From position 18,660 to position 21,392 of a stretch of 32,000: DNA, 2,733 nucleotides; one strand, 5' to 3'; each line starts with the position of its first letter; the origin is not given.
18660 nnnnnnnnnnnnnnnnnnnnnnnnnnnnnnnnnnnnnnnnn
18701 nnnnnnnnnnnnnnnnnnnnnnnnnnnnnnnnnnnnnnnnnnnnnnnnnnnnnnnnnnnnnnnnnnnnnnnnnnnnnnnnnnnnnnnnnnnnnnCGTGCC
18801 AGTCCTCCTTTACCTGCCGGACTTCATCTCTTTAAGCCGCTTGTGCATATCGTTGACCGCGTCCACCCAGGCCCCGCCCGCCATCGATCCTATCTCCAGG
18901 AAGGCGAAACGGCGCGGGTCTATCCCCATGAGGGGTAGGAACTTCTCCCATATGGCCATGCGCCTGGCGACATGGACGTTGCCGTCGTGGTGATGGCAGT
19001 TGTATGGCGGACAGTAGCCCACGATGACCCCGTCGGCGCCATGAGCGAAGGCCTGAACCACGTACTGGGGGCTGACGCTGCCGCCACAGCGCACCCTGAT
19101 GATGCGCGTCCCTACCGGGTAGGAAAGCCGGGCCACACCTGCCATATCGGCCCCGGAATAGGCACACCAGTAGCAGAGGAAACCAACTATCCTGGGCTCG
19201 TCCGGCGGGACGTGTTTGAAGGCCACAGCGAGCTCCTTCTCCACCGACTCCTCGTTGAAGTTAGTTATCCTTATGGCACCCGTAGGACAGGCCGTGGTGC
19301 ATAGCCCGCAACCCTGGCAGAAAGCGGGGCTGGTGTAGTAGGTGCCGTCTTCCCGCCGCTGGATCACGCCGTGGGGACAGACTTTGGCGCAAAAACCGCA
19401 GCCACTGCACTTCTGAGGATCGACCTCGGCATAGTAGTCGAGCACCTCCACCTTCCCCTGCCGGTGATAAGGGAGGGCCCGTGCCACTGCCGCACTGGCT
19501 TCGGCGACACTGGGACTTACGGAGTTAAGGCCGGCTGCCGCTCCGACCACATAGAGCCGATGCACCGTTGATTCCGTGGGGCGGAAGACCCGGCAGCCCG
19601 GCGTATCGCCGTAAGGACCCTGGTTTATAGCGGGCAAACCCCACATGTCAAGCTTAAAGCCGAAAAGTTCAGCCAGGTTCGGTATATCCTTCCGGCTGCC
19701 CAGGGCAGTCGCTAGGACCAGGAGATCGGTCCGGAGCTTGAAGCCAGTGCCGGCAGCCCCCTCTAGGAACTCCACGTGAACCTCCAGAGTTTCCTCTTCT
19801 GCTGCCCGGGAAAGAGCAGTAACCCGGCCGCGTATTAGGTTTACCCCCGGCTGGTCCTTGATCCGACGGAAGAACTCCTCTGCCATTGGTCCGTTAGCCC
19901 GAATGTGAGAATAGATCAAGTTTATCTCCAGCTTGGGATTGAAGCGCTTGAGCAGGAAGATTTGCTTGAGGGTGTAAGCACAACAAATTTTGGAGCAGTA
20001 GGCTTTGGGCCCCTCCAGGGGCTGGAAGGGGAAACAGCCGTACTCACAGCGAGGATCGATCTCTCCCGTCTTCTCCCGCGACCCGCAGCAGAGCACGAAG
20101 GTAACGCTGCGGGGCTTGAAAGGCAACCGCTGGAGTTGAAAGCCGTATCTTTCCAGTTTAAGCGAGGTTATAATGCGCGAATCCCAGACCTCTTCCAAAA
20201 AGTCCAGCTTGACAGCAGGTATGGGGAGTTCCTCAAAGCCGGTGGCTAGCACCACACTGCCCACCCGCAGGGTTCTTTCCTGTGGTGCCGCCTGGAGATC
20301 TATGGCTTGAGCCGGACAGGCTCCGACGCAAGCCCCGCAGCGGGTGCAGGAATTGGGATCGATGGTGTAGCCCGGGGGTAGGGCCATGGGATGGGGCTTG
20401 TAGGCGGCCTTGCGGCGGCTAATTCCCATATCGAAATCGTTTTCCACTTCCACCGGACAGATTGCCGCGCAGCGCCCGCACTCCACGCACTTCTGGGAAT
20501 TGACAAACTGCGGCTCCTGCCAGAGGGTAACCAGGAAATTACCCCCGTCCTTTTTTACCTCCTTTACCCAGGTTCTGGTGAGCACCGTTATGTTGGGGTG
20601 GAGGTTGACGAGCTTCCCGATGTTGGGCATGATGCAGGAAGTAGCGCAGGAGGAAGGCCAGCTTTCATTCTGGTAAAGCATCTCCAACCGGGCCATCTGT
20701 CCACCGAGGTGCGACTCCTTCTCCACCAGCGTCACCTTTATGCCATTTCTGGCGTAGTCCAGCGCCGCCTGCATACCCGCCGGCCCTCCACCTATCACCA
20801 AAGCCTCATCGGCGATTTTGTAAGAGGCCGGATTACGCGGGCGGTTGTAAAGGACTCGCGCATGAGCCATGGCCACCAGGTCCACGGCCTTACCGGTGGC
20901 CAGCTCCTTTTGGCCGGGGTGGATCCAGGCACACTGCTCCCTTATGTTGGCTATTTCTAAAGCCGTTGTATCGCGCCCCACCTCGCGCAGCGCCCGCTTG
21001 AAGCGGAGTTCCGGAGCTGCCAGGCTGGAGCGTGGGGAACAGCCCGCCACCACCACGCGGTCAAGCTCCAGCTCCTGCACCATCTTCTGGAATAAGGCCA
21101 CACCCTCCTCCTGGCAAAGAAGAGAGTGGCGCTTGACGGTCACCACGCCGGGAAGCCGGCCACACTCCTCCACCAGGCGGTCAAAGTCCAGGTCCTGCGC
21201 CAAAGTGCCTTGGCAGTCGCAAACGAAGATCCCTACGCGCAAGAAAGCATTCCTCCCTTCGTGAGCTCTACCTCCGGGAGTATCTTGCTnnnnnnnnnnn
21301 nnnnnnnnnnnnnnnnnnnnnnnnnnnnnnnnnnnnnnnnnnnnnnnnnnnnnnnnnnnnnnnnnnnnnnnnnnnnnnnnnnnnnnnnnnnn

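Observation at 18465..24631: Unusual four-gene redox cassette: octaheme c/cytochrome b fusion, NapH-like polyferredoxin, HdrA-MvhD fusion and a NuoF Fe-S domain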

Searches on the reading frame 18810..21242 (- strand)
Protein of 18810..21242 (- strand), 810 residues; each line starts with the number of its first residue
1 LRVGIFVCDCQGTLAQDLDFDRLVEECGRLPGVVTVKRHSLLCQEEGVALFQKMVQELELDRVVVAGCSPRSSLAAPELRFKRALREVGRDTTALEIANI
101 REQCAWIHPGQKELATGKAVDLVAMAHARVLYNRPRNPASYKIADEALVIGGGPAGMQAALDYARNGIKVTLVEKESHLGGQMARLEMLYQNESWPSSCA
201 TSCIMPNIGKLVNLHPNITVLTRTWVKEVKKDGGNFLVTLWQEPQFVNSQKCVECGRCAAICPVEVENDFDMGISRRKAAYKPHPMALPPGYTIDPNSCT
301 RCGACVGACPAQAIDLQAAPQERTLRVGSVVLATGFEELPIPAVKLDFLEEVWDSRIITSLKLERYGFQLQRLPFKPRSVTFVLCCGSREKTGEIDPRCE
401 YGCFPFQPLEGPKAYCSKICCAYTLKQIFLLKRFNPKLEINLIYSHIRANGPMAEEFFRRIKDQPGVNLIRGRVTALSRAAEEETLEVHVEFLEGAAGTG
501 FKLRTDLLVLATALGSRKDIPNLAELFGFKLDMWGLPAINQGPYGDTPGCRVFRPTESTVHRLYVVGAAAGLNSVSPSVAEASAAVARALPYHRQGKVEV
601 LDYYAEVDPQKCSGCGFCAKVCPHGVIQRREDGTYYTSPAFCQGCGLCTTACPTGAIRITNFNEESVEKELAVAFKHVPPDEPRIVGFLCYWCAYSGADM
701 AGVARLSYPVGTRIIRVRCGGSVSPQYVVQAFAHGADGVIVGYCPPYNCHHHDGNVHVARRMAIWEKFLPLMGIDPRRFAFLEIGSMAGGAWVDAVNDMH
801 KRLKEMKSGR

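Call 5: search_protein_families(library=pfam, proteins=[window:18810-21242:-], max_evalue=0.01)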
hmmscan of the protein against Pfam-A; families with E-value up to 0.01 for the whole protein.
window:18810-21242:- (810 aa): 29 families (the best 25 are shown)
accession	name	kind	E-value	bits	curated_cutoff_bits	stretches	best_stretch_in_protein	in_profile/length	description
PF02662.21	FlpD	-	3.3e-43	147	22.3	1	685-806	1-122/123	Methyl-viologen-reducing hydrogenase, delta subunit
PF00037.32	Fer4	-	1.2e-26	91.8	21.1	4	606-628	2-24/24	4Fe-4S binding domain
PF12838.12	Fer4_7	-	1.7e-20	73.7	27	4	611-656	1-52/52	4Fe-4S dicluster domain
PF12797.12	Fer4_2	-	4e-18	64.5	24.5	4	292-311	3-22/22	4Fe-4S binding domain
PF13187.11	Fer4_9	-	5e-18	65.3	27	2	251-314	1-52/52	4Fe-4S dicluster domain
PF13237.11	Fer4_10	-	7.6e-18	64.6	25.5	4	607-653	4-53/53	4Fe-4S dicluster domain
PF12837.12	Fer4_6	-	7.8e-18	63.9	25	4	605-627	2-24/24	4Fe-4S binding domain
PF13484.11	Fer4_16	-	5.5e-17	62.7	30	3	642-693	2-56/66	4Fe-4S double cluster binding domain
PF14697.11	Fer4_21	-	1e-15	58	35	1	605-658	1-58/59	4Fe-4S dicluster domain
PF13183.11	Fer4_8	-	2.7e-12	47.5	27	1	250-311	3-66/68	4Fe-4S dicluster domain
PF25160.1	LdpA_Fe-S-bd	-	3.2e-12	46.5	27.6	2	606-630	22-46/49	LdpA Fe-S cluster-binding domain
PF12831.13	FAD_oxidored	-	2.9e-11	43.8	27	1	148-184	3-39/416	FAD dependent oxidoreductase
PF07992.20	Pyr_redox_2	-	2e-10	41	26.1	1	148-238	4-87/291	Pyridine nucleotide-disulphide oxidoreductase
PF01266.30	DAO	-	3.6e-08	33.7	27.9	1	147-182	2-38/353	FAD dependent oxidoreductase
PF13450.12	NAD_binding_8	-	6.3e-08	33.2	21.9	1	149-185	1-37/68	NAD(P)-binding Rossmann-like domain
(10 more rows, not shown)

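Call 16: search_protein_families(library=ncbifam, proteins=[window:18810-21242:-], max_evalue=0.001)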
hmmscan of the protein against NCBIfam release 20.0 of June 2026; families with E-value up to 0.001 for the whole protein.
window:18810-21242:- (810 aa): 141 families (the best 25 are shown)
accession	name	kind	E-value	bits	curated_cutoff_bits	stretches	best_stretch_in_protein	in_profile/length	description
NF040770.1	hetero_SS_HdrA2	exception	1.6e-183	611.9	1100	1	2-808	1-773/777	CoB-CoM heterodisulfide reductase HdrA2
NF041891.1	hdrA_Methbact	equivalog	4.8e-128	428.5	1300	1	2-781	2-736/762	ferredoxin:CoB-CoM heterodisulfide reductase subunit HdrA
NF041778.1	hetero_SS_HdrA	equivalog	4.5e-117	391.9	1400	1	3-748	8-719/771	ferredoxin:CoB-CoM heterodisulfide reductase subunit HdrA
NF045873.1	F420_non_VhuD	exception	7.8e-25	87.5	215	1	682-806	1-125/132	F420-non-reducing hydrogenase iron-sulfur subunit VhuD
NF040864.1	HgcB_ferredoxin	equivalog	3.8e-20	71.5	99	2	606-660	10-64/93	mercury methylation ferredoxin HgcB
TIGR02179.1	PorD_KorD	subfamily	9.1e-17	61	60.05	2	607-660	22-75/78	2-oxoacid:acceptor oxidoreductase, delta subunit, pyruvate/2-ketoisovalerate family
NF038196.1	ferrodoxin_EFR1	subfamily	2.3e-16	60.6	75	1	602-661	177-233/242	EFR1 family ferrodoxin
NF042909.1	FMH_DH_FwdF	exception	1.1e-15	57.6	375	2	248-319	13-77/336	tungsten-dependent formylmethanofuran dehydrogenase subunit FwdF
NF058577.1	FdxA_fam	equivalog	1.4e-15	57.2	65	2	610-656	7-52/52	4Fe-4S ferredoxin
TIGR01944.1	rnfB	subfamily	2e-15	56.8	68.7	1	592-668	95-171/190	RnfABCDGE type electron transport complex subunit B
NF009410.0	PRK12771.1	subfamily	1.8e-14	53.3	516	2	145-183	139-177/566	NAD(P)-binding protein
TIGR02700.1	flavo_MJ0208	hypoth_equivalog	7.2e-14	51.6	251.35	1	594-659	133-196/234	dihydromethanopterin reductase (acceptor)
NF043039.1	HgcAB_like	equivalog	4.1e-13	49.6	285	1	603-658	293-350/350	HgcAB-like fusion protein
NF040684.1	PorD_Arch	equivalog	6.6e-13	48.6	120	1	607-659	29-81/85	pyruvate synthase subunit PorD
NF007202.0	PRK09623.1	equivalog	8.2e-13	48.6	166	1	604-660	45-101/105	3-methyl-2-oxobutanoate dehydrogenase subunit delta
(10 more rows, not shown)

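Call 29: find_homologous_proteins(query=window:18810-21242:-)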
Query window:18810-21242:- (810 aa): 1131 proteins with E <= 0.001 among 8000 candidates; the best 120 are listed.
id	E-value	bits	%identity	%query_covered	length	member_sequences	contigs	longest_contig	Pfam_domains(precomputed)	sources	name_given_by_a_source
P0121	0.0e+0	1908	100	100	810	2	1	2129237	PF14697.12,PF17179.10,PF13450.13,PF02662.22,PF07992.21,PF12837.13,PF03486.21,PF13484.12,PF12838.13,PF13534.12,PF13459.12,PF12800.13,PF01134.29,PF12831.14,PF01266.31,PF12797.13,PF00890.31,PF00037.33,PF25160.2,PF13237.12,PF13183.12,PF13187.12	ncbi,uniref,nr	ncbi:methyl-viologen-reducing hydrogenase delta subunit [Ammonifex degensii KC4]|uniref:Methyl-violo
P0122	0.0e+0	1097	58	100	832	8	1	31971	PF14697.12,PF17179.10,PF13450.13,PF02662.22,PF07992.21,PF12837.13,PF00070.34,PF03486.21,PF12798.13,PF13484.12,PF12838.13,PF12800.13,PF01134.29,PF12831.14,PF01266.31,PF12797.13,PF00890.31,PF00037.33,PF25160.2,PF13237.12,PF13183.12,PF13187.12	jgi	-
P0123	0.0e+0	1045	57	100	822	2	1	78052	PF14697.12,PF17179.10,PF13450.13,PF02662.22,PF07992.21,PF12837.13,PF03486.21,PF12798.13,PF13484.12,PF12838.13,PF13534.12,PF13459.12,PF12800.13,PF01134.29,PF12831.14,PF01266.31,PF12797.13,PF00890.31,PF00037.33,PF25160.2,PF13237.12,PF13183.12,PF13187.12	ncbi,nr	ncbi:MAG: hydrogenase iron-sulfur subunit [Thermoanaerobacterales bacterium]|nr:hydrogenase iron-sul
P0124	0.0e+0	1041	57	100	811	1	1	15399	PF14697.12,PF17179.10,PF13450.13,PF02662.22,PF07992.21,PF12837.13,PF12798.13,PF13484.12,PF12838.13,PF13534.12,PF01134.29,PF12831.14,PF01266.31,PF12797.13,PF00890.31,PF00037.33,PF25160.2,PF13237.12,PF13183.12,PF13187.12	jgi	-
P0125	0.0e+0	1033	56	100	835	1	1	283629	PF14697.12,PF13450.13,PF02662.22,PF07992.21,PF12837.13,PF03486.21,PF12798.13,PF13484.12,PF12838.13,PF13534.12,PF12800.13,PF12831.14,PF01266.31,PF12797.13,PF00890.31,PF00037.33,PF25160.2,PF13237.12,PF13183.12,PF13187.12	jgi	jgi:heterodisulfide reductase subunit A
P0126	8.0e-298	1009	56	100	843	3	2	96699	PF14697.12,PF17179.10,PF13450.13,PF02662.22,PF07992.21,PF12837.13,PF00070.34,PF03486.21,PF12798.13,PF13484.12,PF12838.13,PF13534.12,PF12800.13,PF01134.29,PF12831.14,PF01266.31,PF12797.13,PF00890.31,PF00037.33,PF25160.2,PF13237.12,PF13183.12,PF13187.12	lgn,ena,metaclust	metaclust:\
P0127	2.3e-174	600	40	99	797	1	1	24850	PF14697.12,PF02662.22,PF07992.21,PF12837.13,PF13484.12,PF12838.13,PF13534.12,PF12800.13,PF12831.14,PF12797.13,PF00037.33,PF25160.2,PF13237.12,PF13183.12,PF13187.12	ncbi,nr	ncbi:MAG: hydrogenase iron-sulfur subunit [Deltaproteobacteria bacterium]|nr:hydrogenase iron-sulfur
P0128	5.6e-174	599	40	99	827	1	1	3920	PF14697.12,PF13450.13,PF02662.22,PF07992.21,PF12837.13,PF12798.13,PF13484.12,PF12838.13,PF13534.12,PF12800.13,PF01494.26,PF12831.14,PF01266.31,PF01593.31,PF12797.13,PF00037.33,PF25160.2,PF13237.12,PF13183.12,PF13187.12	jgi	-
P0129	8.0e-173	595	40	99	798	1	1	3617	PF14697.12,PF13450.13,PF02662.22,PF07992.21,PF12837.13,PF13484.12,PF12838.13,PF13534.12,PF12800.13,PF12831.14,PF01266.31,PF01593.31,PF12797.13,PF00037.33,PF25160.2,PF13237.12,PF13183.12,PF13187.12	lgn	-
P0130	9.0e-173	595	40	99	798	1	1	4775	PF14697.12,PF13450.13,PF02662.22,PF07992.21,PF12837.13,PF13484.12,PF12838.13,PF13534.12,PF12800.13,PF12831.14,PF01266.31,PF01593.31,PF12797.13,PF00037.33,PF25160.2,PF13237.12,PF13183.12,PF13187.12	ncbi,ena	-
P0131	1.1e-172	595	40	99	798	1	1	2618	PF14697.12,PF13450.13,PF02662.22,PF07992.21,PF12837.13,PF13484.12,PF12838.13,PF13534.12,PF12800.13,PF12831.14,PF01266.31,PF12797.13,PF00037.33,PF25160.2,PF13237.12,PF13183.12,PF13187.12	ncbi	-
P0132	1.5e-170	588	39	99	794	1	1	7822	PF14697.12,PF02662.22,PF07992.21,PF12837.13,PF13484.12,PF12838.13,PF13534.12,PF12831.14,PF01266.31,PF12797.13,PF00037.33,PF13237.12,PF13183.12,PF13187.12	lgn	-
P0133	7.4e-170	585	39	99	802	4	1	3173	PF14697.12,PF02662.22,PF07992.21,PF12837.13,PF00070.34,PF03486.21,PF13484.12,PF12838.13,PF13534.12,PF12800.13,PF12831.14,PF01266.31,PF12797.13,PF00037.33,PF25160.2,PF13237.12,PF13183.12,PF13187.12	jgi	jgi:heterodisulfide reductase subunit A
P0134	1.9e-169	584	37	99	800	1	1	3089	PF14697.12,PF13450.13,PF07992.21,PF12837.13,PF03486.21,PF12798.13,PF13484.12,PF13534.12,PF12800.13,PF00890.31,PF13738.13,PF25160.2,PF13237.12,PF13370.12,PF17179.10,PF02662.22,PF12838.13,PF13454.13,PF01134.29,PF12831.14,PF12797.13,PF00037.33,PF13183.12,PF13187.12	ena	-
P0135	2.0e-168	581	38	99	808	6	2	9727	PF14697.12,PF13450.13,PF02662.22,PF07992.21,PF12837.13,PF12798.13,PF13484.12,PF12838.13,PF13534.12,PF01134.29,PF12831.14,PF12797.13,PF00037.33,PF13738.13,PF25160.2,PF13237.12,PF13183.12,PF13187.12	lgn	-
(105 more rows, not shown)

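Call 30: find_encoding_contigs(protein=P0123, flank=8000, max_places=1)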
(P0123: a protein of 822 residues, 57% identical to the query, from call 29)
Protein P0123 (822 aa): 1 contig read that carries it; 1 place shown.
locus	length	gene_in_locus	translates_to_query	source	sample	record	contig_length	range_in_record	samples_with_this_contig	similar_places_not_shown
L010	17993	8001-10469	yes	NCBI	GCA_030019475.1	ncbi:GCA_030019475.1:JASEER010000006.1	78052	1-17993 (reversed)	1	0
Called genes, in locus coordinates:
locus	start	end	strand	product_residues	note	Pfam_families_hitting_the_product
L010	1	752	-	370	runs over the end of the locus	PF01300:Sua5_yciO_yrdC, PF03481:Sua5_C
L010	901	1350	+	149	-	-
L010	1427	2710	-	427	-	PF02040:ArsB, PF06450:NhaB (faint), PF03600:CitMHS, PF16980:CitMHS_2 (weak)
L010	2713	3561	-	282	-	PF17827:PrmC_N, PF05175:MTS, PF06325:PrmA, PF08241:Methyltransf_11 (weak), PF08242:Methyltransf_12 (weak), PF13649:Methyltransf_25, PF13847:Methyltransf_31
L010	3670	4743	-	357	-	PF03462:PCRF, PF00472:RF-1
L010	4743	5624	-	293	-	PF07136:DUF1385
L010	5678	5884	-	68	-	PF01197:Ribosomal_L31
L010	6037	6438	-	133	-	PF01850:PIN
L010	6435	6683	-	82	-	PF01402:RHH_1 (weak)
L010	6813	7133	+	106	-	-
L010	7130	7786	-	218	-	PF00027:cNMP_binding, PF13545:HTH_Crp_2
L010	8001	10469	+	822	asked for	PF07992:Pyr_redox_2, PF12831:FAD_oxidored, PF13450:NAD_binding_8, PF13183:Fer4_8, PF13187:Fer4_9, PF00037:Fer4, PF12838:Fer4_7, PF13187:Fer4_9, +21 more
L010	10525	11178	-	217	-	PF00027:cNMP_binding, PF13545:HTH_Crp_2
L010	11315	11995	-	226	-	PF00027:cNMP_binding, PF13545:HTH_Crp_2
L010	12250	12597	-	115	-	PF25160:LdpA_Fe-S-bd (faint), PF00037:Fer4 (weak), PF12797:Fer4_2 (faint), PF13237:Fer4_10, PF14697:Fer4_21 (weak), PF13187:Fer4_9, PF12838:Fer4_7 (weak), PF00037:Fer4, +2 more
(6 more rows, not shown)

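Call 31: find_encoding_contigs(protein=P0125, flank=8000, max_places=1)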
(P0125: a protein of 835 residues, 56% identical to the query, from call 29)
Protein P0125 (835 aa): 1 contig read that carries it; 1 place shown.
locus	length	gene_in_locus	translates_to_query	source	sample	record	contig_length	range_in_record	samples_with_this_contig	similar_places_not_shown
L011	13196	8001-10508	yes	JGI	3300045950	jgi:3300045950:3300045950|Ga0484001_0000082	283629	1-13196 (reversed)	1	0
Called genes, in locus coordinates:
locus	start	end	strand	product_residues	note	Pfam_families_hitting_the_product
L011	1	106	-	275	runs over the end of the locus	PF00586:AIRS, PF02769:AIRS_C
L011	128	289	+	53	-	-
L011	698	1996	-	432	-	PF01964:ThiC_Rad_SAM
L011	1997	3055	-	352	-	PF17792:ThiD2, PF02581:TMP-TENI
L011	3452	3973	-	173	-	-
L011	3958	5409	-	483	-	-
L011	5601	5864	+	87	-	-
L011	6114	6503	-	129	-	PF01519:DUF16 (faint)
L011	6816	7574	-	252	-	PF07722:Peptidase_C26, PF00117:GATase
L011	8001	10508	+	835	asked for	PF00890:FAD_binding_2 (weak), PF07992:Pyr_redox_2, PF12831:FAD_oxidored, PF13450:NAD_binding_8, PF13187:Fer4_9, PF14697:Fer4_21, PF12838:Fer4_7, PF02662:FlpD, +13 more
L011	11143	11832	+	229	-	PF00027:cNMP_binding, PF13545:HTH_Crp_2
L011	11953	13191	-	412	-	PF03951:Gln-synt_N, PF00120:Gln-synt_C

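Call 32: find_encoding_contigs(protein=P0127, flank=8000, max_places=1)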
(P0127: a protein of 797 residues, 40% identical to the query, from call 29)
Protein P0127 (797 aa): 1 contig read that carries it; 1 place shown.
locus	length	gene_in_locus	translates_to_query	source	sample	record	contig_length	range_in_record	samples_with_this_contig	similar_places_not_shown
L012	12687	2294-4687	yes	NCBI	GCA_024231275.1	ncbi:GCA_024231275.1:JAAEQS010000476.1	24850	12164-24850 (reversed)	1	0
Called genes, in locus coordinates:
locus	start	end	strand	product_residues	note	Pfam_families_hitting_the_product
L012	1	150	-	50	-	?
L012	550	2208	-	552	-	PF13229:Beta_helix (weak)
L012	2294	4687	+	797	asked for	PF07992:Pyr_redox_2 (weak), PF13183:Fer4_8 (weak), PF14697:Fer4_21 (weak), PF12838:Fer4_7, PF13187:Fer4_9, PF00037:Fer4, PF12838:Fer4_7, PF02662:FlpD, +11 more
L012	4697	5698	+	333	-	PF01058:Oxidored_q6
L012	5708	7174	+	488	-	PF27537:HoxH, PF00374:NiFeSe_Hases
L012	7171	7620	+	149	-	PF01750:HycI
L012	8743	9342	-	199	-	PF01025:GrpE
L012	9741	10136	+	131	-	PF00072:Response_reg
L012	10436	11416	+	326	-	PF13353:Fer4_12 (weak), PF04055:Radical_SAM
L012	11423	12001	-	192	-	-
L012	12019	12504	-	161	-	PF02472:ExbD (weak)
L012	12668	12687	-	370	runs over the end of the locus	PF03816:LytR_cpsA_psr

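Call 59: find_encoding_contigs(protein=P0122, flank=6000, max_places=1)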
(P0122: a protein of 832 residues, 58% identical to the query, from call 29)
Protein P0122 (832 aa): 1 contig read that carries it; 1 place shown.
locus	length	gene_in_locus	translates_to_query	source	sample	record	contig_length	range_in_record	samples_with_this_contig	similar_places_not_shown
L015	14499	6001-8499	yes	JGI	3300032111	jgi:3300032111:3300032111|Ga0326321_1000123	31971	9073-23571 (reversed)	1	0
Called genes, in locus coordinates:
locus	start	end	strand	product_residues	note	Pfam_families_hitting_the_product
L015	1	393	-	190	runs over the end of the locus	-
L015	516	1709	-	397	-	PF01925:TauE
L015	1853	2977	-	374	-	PF08901:DUF1847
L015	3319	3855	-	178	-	PF02659:Mntp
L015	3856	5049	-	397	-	PF01300:Sua5_yciO_yrdC, PF03481:Sua5_C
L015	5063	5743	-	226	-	PF00027:cNMP_binding, PF13545:HTH_Crp_2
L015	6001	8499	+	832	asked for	PF07992:Pyr_redox_2, PF12831:FAD_oxidored, PF13450:NAD_binding_8, PF12838:Fer4_7, PF13183:Fer4_8, PF13187:Fer4_9, PF00037:Fer4, PF12838:Fer4_7, +18 more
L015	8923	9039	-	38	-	-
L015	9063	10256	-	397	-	PF01925:TauE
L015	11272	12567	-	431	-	PF02040:ArsB, PF06450:NhaB (faint), PF03600:CitMHS, PF16980:CitMHS_2 (weak)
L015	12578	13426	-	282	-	PF17827:PrmC_N, PF00891:Methyltransf_2 (weak), PF05175:MTS, PF06325:PrmA (weak), PF24675:NpmA, PF13847:Methyltransf_31, PF08242:Methyltransf_12 (weak), PF13649:Methyltransf_25, +2 more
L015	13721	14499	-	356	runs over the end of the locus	PF03462:PCRF, PF00472:RF-1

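Call 60: find_encoding_contigs(protein=P0126, flank=6000, max_places=1)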
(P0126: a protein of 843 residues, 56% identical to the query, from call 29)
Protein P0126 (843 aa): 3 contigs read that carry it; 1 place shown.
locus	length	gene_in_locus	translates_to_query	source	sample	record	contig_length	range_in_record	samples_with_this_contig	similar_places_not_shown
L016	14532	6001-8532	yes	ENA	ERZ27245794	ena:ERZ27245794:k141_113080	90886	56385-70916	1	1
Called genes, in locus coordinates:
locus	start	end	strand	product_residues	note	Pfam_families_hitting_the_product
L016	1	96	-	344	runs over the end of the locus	PF00586:AIRS, PF02769:AIRS_C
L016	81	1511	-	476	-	PF13230:GATase_4 (weak), PF13522:GATase_6, PF13537:GATase_7, PF00156:Pribosyltran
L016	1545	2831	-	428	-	PF00206:Lyase_1, PF10397:ADSL_C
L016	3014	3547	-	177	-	PF00731:AIRC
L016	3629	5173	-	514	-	PF00117:GATase, PF07722:Peptidase_C26, PF02540:NAD_synthase (faint), PF00958:GMP_synt_C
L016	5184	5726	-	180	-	PF00156:Pribosyltran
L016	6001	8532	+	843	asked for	PF07992:Pyr_redox_2, PF12831:FAD_oxidored, PF13450:NAD_binding_8, PF00037:Fer4, PF12838:Fer4_7, PF13187:Fer4_9, PF14697:Fer4_21, PF02662:FlpD, +18 more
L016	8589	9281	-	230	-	PF00027:cNMP_binding, PF13545:HTH_Crp_2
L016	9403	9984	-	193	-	-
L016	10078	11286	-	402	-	PF01925:TauE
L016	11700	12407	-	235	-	-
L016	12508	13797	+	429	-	PF06245:DUF1015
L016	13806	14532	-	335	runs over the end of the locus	PF00586:AIRS, PF02769:AIRS_C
